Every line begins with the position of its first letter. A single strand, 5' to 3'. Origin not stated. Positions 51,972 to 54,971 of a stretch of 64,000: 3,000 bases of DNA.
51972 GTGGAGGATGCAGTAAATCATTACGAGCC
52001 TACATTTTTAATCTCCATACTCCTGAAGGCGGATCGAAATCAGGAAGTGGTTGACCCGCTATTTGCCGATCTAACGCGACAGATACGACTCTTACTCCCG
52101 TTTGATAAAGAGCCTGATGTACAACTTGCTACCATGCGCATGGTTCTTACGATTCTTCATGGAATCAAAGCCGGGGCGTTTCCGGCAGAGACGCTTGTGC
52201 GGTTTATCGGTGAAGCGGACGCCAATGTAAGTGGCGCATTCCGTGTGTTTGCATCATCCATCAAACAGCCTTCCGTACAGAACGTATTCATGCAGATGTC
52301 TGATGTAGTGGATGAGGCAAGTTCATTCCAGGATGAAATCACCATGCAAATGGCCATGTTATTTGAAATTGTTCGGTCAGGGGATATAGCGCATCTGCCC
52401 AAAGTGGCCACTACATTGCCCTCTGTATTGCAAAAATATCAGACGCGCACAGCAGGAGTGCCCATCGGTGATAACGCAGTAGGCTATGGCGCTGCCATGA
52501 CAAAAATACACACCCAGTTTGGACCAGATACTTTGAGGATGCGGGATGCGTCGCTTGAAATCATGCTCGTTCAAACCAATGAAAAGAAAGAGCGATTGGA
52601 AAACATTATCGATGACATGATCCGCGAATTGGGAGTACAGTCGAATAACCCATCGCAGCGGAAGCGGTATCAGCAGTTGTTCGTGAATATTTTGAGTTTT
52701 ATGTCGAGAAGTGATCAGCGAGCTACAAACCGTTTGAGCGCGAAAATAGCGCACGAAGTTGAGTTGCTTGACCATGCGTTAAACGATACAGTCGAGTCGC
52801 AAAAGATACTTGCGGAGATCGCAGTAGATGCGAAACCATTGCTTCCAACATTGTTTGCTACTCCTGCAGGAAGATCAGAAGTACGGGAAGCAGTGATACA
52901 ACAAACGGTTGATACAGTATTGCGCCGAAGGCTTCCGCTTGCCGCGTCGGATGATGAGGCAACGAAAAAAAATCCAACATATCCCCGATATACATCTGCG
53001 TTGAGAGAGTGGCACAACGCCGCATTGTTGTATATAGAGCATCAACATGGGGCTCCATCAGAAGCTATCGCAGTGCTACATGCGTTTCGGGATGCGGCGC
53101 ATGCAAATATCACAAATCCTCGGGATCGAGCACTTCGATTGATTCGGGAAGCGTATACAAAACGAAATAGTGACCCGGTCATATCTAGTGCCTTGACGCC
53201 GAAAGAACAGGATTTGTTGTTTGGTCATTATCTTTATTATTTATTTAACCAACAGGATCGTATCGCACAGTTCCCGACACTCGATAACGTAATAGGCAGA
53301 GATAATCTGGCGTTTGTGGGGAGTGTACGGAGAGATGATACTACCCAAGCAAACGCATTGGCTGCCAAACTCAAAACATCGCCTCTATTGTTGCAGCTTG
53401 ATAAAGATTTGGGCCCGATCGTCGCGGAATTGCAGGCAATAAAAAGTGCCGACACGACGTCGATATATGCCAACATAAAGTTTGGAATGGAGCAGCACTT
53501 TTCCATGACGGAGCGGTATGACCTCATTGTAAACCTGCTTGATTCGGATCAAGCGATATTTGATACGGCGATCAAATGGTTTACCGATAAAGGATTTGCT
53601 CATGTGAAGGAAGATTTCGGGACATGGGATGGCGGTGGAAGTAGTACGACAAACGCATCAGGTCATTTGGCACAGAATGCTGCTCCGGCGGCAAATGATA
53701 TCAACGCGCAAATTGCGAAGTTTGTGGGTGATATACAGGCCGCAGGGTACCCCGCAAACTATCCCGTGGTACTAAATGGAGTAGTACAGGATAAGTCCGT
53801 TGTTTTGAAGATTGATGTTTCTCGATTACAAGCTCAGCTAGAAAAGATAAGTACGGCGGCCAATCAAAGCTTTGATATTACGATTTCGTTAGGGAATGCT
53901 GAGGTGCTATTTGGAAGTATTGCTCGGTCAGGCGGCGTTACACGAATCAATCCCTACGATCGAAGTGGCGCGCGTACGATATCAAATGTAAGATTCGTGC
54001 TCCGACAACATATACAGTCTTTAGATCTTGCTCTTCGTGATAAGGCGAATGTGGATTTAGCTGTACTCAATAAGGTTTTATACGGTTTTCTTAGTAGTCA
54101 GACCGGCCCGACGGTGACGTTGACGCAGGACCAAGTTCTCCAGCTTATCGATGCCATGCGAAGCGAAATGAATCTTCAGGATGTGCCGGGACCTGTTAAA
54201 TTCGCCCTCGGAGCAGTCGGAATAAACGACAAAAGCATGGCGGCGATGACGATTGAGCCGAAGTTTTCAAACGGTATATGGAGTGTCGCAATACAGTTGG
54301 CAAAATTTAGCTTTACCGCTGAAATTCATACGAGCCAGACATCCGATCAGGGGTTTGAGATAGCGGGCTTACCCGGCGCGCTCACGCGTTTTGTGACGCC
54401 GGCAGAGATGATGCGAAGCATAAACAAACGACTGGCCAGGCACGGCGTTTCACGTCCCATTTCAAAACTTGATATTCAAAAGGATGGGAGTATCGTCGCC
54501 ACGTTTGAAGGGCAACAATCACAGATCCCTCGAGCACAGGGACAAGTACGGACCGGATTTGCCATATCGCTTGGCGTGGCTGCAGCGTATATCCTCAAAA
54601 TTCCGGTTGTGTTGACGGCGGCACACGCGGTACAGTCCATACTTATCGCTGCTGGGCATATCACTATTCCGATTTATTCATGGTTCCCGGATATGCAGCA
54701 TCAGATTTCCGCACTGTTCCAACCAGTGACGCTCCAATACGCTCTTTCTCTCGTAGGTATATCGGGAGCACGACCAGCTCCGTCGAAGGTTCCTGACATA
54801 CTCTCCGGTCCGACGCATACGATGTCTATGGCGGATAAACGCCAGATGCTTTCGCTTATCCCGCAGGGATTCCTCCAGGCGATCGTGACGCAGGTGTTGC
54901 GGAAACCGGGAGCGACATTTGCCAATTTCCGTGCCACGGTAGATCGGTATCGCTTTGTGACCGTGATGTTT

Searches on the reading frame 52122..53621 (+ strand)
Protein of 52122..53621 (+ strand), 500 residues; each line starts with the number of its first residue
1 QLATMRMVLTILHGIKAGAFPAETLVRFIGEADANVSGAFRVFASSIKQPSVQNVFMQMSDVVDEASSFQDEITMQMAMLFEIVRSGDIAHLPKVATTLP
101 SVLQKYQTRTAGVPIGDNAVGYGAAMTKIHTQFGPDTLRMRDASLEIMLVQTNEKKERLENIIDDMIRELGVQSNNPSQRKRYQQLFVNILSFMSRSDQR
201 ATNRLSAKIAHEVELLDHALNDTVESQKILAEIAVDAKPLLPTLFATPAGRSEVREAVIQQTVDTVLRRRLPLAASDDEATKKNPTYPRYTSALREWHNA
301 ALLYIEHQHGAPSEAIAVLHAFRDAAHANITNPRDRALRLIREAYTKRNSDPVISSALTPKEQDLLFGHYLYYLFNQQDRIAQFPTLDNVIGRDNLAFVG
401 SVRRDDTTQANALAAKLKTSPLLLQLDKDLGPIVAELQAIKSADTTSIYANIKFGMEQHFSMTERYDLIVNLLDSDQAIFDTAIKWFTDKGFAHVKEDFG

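Call 78: search_protein_families(library=pfam, proteins=[window:52122-53621:+], max_evalue=0.1)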
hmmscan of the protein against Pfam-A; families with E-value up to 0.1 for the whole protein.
window:52122-53621:+ (500 aa): 1 family
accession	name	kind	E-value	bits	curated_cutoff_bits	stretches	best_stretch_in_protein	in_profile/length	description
PF02269.22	TFIID-18kDa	-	0.018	15.5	27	1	156-210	25-79/93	Transcription initiation factor IID, 18kD subunit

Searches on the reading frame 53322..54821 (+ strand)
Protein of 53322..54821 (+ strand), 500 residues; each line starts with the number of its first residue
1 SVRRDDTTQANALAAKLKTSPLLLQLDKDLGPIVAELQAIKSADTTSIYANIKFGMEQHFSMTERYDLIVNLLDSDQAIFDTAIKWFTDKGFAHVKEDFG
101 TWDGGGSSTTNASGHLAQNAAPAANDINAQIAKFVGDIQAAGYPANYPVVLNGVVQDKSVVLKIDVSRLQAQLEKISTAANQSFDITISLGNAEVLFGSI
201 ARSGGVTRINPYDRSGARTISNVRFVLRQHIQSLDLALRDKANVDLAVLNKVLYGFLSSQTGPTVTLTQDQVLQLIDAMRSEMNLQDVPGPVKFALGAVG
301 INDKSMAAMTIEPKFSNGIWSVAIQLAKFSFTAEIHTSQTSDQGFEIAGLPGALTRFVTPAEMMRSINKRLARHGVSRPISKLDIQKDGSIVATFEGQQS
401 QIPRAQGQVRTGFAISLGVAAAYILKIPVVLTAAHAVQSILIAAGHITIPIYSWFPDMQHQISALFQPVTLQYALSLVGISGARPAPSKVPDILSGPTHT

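Call 78: search_protein_families(library=pfam, proteins=[window:53322-54821:+], max_evalue=0.1)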
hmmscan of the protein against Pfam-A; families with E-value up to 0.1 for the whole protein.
window:53322-54821:+ (500 aa): 2 families
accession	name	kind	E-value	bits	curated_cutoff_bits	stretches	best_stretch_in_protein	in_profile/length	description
PF01926.29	MMR_HSR1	-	0.022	15.3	21.9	0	38-79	46-89/113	50S ribosome-binding GTPase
PF20694.2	TRADD-like_N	-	0.085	13.1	23.7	0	369-402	9-43/69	TRADD-like N-terminal domain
